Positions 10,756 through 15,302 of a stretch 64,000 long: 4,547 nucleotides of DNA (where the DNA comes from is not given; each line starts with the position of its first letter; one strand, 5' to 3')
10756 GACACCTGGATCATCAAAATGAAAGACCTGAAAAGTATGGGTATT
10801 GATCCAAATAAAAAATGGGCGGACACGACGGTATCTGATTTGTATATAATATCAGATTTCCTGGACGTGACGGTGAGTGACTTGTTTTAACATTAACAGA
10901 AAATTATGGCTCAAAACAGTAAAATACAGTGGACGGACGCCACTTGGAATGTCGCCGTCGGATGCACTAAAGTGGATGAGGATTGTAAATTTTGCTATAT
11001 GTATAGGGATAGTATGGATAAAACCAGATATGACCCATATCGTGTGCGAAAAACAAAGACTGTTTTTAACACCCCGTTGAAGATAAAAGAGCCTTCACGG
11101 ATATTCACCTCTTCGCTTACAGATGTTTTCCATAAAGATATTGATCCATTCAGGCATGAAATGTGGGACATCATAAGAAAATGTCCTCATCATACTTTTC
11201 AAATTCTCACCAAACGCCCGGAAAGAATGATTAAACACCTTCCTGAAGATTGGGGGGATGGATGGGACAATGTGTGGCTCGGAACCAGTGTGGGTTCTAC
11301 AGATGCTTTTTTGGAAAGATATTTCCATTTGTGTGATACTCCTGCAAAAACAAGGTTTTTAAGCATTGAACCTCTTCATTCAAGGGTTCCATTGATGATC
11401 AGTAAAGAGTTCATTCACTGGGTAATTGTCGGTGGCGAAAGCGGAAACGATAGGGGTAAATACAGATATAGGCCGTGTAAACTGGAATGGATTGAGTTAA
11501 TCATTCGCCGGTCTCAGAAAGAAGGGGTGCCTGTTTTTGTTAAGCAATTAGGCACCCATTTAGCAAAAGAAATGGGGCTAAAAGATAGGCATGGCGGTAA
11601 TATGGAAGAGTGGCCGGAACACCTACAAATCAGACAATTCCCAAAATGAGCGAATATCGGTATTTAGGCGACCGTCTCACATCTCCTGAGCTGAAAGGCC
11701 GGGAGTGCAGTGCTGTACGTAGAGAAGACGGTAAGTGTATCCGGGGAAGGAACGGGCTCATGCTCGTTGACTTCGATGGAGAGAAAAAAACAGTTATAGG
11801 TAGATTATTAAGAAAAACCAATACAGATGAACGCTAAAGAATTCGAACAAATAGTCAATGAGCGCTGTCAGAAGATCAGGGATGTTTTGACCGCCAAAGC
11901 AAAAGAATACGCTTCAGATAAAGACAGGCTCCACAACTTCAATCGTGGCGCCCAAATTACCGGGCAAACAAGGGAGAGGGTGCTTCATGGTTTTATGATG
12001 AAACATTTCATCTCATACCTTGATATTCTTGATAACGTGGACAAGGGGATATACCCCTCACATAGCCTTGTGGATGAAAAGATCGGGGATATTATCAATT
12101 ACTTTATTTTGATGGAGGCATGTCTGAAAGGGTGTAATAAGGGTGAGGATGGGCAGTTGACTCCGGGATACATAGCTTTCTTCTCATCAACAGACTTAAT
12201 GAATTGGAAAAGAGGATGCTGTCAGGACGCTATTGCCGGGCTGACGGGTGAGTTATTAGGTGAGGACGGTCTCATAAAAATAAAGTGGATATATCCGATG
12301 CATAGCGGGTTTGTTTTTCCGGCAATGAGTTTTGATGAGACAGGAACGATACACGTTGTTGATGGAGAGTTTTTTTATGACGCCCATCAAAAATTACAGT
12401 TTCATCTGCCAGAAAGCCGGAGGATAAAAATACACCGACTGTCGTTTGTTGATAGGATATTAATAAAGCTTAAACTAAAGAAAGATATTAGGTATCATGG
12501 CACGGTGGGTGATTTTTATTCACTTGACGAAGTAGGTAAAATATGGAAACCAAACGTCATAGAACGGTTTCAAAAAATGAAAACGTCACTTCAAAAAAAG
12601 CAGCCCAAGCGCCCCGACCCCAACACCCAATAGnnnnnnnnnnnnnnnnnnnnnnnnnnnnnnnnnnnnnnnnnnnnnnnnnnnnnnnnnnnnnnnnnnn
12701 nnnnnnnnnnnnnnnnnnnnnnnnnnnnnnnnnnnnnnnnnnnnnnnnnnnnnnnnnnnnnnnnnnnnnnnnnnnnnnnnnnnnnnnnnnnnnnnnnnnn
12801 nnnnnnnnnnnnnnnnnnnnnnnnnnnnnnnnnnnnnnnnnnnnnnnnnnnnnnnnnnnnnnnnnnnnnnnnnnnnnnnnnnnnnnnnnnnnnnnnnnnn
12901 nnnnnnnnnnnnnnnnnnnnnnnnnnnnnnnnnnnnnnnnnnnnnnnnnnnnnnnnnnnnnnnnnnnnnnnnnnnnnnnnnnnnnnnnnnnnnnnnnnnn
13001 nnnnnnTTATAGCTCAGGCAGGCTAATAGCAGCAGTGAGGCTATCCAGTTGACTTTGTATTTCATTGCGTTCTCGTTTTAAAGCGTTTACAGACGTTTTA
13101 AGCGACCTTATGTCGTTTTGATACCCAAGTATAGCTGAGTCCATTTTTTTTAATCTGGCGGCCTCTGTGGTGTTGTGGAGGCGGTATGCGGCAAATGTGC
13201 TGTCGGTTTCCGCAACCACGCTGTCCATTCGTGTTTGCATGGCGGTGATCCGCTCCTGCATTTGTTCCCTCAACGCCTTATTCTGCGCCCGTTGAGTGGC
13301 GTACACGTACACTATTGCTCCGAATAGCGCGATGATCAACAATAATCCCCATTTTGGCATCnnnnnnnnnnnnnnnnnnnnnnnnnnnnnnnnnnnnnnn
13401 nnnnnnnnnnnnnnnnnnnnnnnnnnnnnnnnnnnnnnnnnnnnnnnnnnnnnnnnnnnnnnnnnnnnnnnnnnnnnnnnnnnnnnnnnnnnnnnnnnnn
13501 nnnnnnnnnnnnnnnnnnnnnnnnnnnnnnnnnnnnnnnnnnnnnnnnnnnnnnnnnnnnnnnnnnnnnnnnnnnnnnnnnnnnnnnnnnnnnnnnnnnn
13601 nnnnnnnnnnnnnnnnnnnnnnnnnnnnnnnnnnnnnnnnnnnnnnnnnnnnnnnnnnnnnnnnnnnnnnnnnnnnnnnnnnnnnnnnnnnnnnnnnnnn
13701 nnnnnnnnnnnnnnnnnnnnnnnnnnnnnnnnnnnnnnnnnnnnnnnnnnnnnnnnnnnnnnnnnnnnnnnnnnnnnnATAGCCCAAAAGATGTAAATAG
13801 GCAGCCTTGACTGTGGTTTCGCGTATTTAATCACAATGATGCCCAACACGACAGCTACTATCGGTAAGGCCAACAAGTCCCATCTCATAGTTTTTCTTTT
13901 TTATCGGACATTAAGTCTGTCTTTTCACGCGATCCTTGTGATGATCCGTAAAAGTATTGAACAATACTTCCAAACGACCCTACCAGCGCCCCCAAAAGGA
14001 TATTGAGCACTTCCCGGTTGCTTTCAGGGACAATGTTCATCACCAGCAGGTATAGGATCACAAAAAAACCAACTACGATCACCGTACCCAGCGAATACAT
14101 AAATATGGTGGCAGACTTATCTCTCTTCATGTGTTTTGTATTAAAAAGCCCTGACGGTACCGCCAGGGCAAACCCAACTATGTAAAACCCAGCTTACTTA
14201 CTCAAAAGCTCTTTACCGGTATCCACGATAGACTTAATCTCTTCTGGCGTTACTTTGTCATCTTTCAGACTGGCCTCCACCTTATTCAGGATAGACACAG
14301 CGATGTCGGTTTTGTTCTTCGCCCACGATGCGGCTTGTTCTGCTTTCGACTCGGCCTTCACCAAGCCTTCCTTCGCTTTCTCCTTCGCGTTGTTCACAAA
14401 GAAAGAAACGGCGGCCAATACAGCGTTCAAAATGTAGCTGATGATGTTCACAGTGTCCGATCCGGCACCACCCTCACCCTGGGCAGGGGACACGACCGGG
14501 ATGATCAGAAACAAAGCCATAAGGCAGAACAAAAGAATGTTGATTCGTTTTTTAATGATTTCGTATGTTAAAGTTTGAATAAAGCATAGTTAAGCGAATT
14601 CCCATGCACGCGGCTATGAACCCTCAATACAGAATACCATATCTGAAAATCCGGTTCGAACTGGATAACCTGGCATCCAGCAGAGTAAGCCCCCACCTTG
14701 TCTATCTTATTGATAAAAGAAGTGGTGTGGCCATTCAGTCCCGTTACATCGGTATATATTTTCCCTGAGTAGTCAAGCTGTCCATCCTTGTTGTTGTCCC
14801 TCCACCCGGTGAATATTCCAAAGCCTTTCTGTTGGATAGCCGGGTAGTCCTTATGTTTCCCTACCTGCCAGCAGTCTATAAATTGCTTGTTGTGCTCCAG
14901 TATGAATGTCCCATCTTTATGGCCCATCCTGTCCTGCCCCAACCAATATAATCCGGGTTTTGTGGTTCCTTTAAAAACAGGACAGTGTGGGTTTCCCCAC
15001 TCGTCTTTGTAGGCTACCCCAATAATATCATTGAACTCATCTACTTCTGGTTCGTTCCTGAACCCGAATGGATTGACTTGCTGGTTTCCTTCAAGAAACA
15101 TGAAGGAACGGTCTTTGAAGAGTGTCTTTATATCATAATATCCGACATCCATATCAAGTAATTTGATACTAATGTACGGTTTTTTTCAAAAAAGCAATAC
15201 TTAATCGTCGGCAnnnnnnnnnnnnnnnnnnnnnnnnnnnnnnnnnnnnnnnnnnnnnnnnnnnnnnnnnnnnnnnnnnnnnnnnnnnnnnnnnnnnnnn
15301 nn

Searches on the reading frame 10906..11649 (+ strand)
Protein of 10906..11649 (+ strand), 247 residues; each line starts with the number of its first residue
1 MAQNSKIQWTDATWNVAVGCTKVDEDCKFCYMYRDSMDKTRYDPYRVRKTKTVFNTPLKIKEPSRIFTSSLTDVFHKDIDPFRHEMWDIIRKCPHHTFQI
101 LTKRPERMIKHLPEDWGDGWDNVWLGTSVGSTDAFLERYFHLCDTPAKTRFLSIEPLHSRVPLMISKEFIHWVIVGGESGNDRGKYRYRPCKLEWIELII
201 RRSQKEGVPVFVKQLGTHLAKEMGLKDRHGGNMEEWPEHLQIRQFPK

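Call 36: search_protein_families(library=pfam, proteins=[window:10906-11649:+], max_evalue=0.01)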
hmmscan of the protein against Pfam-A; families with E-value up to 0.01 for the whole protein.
window:10906-11649:+ (247 aa): 1 family
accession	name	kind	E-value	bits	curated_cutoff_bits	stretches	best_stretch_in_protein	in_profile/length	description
PF07505.17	DUF5131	-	1.1e-58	199.1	28.9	1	4-232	1-232/243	Protein of unknown function (DUF5131)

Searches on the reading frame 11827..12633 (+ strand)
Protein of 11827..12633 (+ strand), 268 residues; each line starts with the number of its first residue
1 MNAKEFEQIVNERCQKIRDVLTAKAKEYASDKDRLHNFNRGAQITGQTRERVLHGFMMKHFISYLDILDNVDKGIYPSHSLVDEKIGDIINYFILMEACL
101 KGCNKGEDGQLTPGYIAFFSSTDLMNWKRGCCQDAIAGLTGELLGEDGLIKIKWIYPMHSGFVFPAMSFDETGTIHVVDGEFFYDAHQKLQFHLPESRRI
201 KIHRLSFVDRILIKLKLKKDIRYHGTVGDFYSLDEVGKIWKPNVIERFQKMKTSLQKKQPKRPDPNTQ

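Call 36: search_protein_families(library=pfam, proteins=[window:11827-12633:+], max_evalue=0.01)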
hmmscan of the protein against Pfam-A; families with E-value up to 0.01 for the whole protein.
window:11827-12633:+ (268 aa): 0 families

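Call 81: search_protein_families(library=phrogs, proteins=[window:11827-12633:+], max_evalue=0.001)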
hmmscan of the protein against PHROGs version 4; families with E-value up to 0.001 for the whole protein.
window:11827-12633:+ (268 aa): 1 family
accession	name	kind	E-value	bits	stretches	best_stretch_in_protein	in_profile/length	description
phrog_6802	-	unknown function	6.3e-33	114.6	1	1-102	1-100/122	-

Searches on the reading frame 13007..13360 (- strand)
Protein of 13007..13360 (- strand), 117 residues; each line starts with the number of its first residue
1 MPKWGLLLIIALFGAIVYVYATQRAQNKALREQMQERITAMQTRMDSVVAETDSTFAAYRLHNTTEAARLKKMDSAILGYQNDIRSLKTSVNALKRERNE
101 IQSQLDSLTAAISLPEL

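Call 36: search_protein_families(library=pfam, proteins=[window:13007-13360:-], max_evalue=0.01)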
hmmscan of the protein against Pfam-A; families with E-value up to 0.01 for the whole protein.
window:13007-13360:- (117 aa): 10 families
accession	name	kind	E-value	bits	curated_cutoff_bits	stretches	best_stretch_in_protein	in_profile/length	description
PF16591.11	HBM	-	0.00037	20.4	29.8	1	35-109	162-233/254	Helical bimodular sensor domain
PF13870.11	CCDC113_CCDC96_CC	-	0.00045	20.4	31.6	1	20-110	44-133/177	CCDC113/CCDC96, coiled-coil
PF06005.17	ZapB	-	0.00048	21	31.5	0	80-108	37-65/71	Cell division protein ZapB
PF25764.1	KIF21A_4th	-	0.00084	19.5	33.1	0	74-109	51-88/183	KIF21A-like domain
PF11559.13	ADIP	-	0.0026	18.3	34.3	0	62-112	53-103/151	Afadin- and alpha -actinin-Binding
PF05377.16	FlaC_arch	-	0.0038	18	27.8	0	81-110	6-35/55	Flagella accessory protein C (FlaC)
PF11932.13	DUF3450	-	0.0039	17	32.6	1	9-110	4-107/241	Protein of unknown function (DUF3450)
PF16043.11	DUF4795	-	0.0051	16.7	34.8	0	63-112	2-51/208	Domain of unknown function (DUF4795)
PF05064.18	Nsp1_C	-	0.0082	16.4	24.1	0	42-108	15-81/114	Nsp1-like C-terminal region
PF14661.11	HAUS6_N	-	0.0097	16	26.4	0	16-109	137-229/233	HAUS augmin-like complex subunit 6 N-terminus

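Call 101: search_protein_families(library=phrogs, proteins=[window:13007-13360:-], max_evalue=0.001)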
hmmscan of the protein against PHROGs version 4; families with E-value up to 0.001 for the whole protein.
window:13007-13360:- (117 aa): 2 families
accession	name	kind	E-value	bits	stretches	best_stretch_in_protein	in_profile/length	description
phrog_736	-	unknown function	7.2e-05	23.9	0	4-48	14-62/112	-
phrog_739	-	lysis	0.0009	20.5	0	3-64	7-69/122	Rz-like spanin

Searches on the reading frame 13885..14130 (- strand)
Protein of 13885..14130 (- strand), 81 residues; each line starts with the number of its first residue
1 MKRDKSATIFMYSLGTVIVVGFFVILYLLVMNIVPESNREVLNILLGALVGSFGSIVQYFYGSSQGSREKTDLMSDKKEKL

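Call 36: search_protein_families(library=pfam, proteins=[window:13885-14130:-], max_evalue=0.01)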
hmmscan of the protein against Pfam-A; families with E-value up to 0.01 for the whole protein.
window:13885-14130:- (81 aa): 2 families
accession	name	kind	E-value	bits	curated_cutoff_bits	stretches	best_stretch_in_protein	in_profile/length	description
PF12271.14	Chs7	-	0.0013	18.6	25.1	1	8-61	188-240/287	Chitin synthase export chaperone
PF00003.28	7tm_3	-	0.0064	16.6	33.5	1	9-60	12-64/251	7 transmembrane sweet-taste receptor of 3 GCPR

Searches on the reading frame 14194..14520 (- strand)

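Call 36: search_protein_families(library=pfam, proteins=[window:14194-14520:-], max_evalue=0.01)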
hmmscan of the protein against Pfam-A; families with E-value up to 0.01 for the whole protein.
window:14194-14520:- (108 aa): 1 family
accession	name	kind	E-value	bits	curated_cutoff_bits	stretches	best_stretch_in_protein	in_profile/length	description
PF25672.1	BBH37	-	0.0013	19.3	27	1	36-87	105-152/184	BBH37 helical domain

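Call 101: search_protein_families(library=phrogs, proteins=[window:14194-14520:-], max_evalue=0.001)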
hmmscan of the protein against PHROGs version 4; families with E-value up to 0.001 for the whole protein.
window:14194-14520:- (108 aa): 0 families

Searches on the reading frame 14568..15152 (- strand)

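Call 36: search_protein_families(library=pfam, proteins=[window:14568-15152:-], max_evalue=0.01)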
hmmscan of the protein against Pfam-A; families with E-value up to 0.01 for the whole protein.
window:14568-15152:- (194 aa): 0 families

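Call 101: search_protein_families(library=phrogs, proteins=[window:14568-15152:-], max_evalue=0.001)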
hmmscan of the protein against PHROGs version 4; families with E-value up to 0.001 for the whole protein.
window:14568-15152:- (194 aa): 1 family
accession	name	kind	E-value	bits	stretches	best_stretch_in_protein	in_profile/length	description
phrog_3000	-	unknown function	9.1e-18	65.6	1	30-166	43-167/209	-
